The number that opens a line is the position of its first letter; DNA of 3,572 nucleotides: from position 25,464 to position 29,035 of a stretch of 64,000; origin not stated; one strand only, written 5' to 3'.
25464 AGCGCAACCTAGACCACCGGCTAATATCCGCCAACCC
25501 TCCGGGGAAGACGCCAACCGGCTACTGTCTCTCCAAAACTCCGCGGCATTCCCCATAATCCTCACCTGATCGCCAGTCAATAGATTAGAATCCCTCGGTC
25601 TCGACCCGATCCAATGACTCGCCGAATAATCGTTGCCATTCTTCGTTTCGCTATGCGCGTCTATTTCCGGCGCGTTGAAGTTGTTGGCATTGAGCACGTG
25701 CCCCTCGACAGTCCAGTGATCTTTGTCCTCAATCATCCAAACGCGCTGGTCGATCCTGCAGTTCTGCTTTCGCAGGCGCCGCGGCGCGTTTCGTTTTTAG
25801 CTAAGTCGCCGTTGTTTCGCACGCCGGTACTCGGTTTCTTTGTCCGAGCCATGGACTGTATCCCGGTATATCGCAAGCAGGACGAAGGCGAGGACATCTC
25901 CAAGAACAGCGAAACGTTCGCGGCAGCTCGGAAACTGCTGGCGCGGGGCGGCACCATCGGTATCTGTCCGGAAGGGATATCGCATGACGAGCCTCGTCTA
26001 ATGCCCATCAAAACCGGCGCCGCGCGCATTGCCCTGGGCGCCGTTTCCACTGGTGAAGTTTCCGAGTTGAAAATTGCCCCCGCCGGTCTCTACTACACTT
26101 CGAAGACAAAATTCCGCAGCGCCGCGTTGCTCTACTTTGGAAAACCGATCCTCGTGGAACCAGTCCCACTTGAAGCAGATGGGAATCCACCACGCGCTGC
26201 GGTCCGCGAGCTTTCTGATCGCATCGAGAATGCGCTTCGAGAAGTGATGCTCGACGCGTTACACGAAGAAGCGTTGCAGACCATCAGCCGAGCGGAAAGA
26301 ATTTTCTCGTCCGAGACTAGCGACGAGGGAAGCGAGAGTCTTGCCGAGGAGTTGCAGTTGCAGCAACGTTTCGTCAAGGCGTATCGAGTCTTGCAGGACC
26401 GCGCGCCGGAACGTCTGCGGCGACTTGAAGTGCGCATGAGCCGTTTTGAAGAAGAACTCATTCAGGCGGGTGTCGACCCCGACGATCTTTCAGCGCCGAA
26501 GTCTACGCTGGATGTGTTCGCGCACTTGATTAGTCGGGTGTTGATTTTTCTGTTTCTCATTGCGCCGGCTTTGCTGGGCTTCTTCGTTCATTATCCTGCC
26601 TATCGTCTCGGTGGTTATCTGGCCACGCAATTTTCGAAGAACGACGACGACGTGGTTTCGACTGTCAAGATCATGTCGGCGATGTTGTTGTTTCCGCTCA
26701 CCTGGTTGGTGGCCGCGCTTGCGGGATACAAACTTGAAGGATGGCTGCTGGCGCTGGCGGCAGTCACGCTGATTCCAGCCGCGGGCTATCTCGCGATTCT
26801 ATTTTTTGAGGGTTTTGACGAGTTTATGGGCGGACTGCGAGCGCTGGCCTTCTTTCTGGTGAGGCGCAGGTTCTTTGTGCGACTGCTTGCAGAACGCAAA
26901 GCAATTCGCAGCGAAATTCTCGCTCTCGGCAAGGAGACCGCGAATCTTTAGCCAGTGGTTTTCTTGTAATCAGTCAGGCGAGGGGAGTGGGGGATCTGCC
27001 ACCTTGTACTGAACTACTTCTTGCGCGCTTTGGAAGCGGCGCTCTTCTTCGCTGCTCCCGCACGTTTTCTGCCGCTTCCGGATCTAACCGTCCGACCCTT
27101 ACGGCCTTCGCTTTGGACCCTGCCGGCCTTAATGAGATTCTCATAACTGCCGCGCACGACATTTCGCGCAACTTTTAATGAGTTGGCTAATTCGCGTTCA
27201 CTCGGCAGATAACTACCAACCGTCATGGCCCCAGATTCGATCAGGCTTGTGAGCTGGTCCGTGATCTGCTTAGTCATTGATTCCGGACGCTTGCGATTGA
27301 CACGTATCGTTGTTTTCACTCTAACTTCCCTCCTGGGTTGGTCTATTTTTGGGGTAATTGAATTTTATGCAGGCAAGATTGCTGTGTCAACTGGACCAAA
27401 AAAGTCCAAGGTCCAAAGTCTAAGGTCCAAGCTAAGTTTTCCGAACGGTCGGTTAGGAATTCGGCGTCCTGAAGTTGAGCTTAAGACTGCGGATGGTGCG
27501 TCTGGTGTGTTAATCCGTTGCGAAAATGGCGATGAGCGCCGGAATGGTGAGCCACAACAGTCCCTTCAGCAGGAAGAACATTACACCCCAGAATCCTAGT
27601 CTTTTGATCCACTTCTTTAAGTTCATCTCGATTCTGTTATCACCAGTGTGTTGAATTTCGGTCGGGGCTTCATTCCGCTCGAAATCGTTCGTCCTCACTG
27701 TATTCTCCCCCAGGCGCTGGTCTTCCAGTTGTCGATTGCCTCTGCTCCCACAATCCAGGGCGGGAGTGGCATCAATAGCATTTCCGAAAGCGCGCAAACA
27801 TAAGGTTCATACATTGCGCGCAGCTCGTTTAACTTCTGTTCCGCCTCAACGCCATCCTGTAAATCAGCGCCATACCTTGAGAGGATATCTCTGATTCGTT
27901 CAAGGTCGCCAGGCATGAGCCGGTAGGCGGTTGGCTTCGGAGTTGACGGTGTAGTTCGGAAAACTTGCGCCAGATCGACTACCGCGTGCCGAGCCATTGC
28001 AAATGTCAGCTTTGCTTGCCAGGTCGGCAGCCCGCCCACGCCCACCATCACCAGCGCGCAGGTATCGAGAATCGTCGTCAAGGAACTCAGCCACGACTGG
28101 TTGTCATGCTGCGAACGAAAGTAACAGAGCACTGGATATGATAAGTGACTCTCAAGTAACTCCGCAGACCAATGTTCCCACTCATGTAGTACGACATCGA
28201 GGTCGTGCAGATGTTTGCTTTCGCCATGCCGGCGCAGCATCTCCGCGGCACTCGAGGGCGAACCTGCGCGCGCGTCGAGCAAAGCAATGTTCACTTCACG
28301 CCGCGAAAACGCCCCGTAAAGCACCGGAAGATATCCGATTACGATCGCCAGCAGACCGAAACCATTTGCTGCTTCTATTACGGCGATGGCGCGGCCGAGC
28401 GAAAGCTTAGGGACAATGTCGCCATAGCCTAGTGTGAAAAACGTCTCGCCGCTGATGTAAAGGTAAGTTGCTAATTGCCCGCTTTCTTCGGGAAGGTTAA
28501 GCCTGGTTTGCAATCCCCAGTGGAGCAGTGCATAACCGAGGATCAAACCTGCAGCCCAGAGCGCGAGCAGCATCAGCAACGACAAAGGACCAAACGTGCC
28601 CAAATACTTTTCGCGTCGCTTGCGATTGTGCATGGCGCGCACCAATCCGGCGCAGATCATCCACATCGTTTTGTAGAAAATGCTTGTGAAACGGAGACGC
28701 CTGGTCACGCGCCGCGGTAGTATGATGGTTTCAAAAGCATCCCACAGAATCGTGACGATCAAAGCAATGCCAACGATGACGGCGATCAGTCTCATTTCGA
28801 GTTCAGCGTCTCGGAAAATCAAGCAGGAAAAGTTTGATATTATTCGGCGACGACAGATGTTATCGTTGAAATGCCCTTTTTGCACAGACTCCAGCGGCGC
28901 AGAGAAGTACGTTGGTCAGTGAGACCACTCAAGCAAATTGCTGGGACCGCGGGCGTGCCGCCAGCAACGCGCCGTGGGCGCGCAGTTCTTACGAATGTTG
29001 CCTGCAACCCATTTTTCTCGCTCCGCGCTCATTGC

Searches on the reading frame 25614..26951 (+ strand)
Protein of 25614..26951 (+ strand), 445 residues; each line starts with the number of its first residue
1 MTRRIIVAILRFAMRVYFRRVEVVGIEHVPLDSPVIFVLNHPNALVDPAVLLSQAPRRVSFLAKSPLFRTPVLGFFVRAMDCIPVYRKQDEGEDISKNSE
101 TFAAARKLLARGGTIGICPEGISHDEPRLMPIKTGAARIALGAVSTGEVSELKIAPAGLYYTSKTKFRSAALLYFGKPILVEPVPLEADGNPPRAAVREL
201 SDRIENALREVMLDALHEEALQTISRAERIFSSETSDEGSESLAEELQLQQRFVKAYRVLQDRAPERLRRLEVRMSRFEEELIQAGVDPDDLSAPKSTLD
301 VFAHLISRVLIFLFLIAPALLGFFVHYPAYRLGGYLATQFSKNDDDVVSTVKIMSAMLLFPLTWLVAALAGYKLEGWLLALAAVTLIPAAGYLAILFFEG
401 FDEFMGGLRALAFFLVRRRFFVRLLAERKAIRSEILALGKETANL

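Call 94: search_protein_families(library=pfam, proteins=[window:25614-26951:+], max_evalue=0.00001)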
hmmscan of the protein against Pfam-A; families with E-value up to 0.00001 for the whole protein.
window:25614-26951:+ (445 aa): 1 family
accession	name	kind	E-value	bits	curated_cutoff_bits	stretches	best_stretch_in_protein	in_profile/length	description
PF01553.26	Acyltransferase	-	8.9e-21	74.5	23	1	20-151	1-123/132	Acyltransferase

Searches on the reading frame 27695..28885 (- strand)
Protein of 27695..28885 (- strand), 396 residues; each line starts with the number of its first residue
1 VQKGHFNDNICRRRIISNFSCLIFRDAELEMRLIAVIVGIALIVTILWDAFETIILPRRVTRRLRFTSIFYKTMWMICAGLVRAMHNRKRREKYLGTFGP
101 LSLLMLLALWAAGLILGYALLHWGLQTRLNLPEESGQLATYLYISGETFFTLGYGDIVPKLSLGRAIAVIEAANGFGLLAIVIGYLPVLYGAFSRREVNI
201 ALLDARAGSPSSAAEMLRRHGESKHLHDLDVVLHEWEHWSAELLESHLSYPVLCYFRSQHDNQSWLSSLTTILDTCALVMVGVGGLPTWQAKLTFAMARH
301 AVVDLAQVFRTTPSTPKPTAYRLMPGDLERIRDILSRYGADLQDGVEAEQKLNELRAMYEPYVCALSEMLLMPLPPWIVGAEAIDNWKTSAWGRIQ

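Call 94: search_protein_families(library=pfam, proteins=[window:27695-28885:-], max_evalue=0.00001)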
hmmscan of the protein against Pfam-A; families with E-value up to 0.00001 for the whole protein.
window:27695-28885:- (396 aa): 1 family
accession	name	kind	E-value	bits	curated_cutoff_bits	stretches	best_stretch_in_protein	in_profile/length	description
PF07885.22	Ion_trans_2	-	1.2e-09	38.3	22.5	1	120-186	16-73/79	Ion channel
